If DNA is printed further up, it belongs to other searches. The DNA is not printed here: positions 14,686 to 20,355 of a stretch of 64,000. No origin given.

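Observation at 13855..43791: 30-kb single-operon VirB-type T4SS with a Rickettsiales-like B8-B7-B8-B9 duplication, extreme gene gigantism and no coupling protein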

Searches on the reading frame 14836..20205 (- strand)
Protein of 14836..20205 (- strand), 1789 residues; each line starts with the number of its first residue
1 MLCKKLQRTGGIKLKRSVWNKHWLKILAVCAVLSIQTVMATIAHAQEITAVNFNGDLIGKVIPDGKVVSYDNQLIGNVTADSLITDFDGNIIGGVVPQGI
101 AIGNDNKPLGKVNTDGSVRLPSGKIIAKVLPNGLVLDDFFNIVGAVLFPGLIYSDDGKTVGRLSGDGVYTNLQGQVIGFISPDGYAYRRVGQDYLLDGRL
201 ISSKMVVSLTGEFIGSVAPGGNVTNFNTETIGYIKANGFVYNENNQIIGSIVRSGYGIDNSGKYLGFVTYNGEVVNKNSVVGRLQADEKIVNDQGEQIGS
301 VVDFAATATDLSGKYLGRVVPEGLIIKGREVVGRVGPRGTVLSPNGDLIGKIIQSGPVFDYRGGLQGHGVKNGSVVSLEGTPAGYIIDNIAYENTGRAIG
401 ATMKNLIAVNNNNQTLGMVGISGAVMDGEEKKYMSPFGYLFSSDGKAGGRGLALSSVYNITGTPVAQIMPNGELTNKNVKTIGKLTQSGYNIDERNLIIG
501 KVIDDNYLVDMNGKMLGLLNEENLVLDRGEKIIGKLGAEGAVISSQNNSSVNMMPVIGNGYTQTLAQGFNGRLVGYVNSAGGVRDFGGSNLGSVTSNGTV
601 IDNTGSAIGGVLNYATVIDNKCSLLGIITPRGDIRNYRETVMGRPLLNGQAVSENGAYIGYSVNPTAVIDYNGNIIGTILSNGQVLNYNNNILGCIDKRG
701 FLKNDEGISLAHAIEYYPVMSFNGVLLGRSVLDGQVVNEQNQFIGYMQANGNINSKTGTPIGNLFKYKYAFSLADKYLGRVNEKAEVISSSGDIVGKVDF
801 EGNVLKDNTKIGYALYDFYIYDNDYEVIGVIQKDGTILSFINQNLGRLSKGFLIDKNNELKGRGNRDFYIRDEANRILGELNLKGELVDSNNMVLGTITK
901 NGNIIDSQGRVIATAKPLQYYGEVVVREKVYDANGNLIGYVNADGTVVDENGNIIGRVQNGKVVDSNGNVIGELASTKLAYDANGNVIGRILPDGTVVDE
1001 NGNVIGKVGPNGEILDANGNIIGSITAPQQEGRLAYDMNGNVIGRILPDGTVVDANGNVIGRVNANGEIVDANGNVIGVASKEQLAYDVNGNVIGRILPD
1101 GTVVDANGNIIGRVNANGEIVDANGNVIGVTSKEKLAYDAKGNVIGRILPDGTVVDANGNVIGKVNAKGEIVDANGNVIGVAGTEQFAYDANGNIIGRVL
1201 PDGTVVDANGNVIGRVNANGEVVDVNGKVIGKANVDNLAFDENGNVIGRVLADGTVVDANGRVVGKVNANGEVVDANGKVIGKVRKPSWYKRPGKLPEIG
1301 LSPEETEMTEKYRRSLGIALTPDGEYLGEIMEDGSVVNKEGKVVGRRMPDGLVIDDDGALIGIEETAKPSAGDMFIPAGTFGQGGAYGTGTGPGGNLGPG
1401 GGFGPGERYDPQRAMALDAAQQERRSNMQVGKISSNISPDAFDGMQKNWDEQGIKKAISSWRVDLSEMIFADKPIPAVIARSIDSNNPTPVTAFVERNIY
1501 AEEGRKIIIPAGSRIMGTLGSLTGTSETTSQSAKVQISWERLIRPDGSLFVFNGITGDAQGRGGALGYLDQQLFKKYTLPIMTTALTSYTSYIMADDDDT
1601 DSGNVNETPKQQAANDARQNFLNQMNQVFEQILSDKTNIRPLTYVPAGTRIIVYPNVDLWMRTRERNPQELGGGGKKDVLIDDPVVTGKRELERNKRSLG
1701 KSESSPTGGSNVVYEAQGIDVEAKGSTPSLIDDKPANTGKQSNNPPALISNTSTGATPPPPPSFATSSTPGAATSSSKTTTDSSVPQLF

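Call 4: search_protein_families(library=pfam, proteins=[window:14836-20205:-], max_evalue=0.01)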
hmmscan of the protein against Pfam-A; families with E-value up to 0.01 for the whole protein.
window:14836-20205:- (1789 aa): 6 families
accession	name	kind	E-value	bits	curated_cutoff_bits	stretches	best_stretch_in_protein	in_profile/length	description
PF21785.3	Bflower_2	-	2.6e-97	320.8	38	11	925-1008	15-96/112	5-fold beta-flower protein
PF21784.3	Bflower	-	9.2e-39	132.9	25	3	929-989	2-61/116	4-fold beta flower protein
PF03743.19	TrbI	-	6e-34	118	35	1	1469-1660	2-187/188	Bacterial conjugation TrbI-like protein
PF12396.14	DUF3659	-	3.1e-33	113.9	24.8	5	959-1009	10-56/61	Protein of unknown function (DUF3659)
PF05593.20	RHS_repeat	-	2.2e-31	108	22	2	1173-1205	2-38/38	RHS Repeat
PF18755.6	RAMA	-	0.0024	18.2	35.2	0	269-310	40-76/107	Restriction Enzyme Adenine Methylase Associated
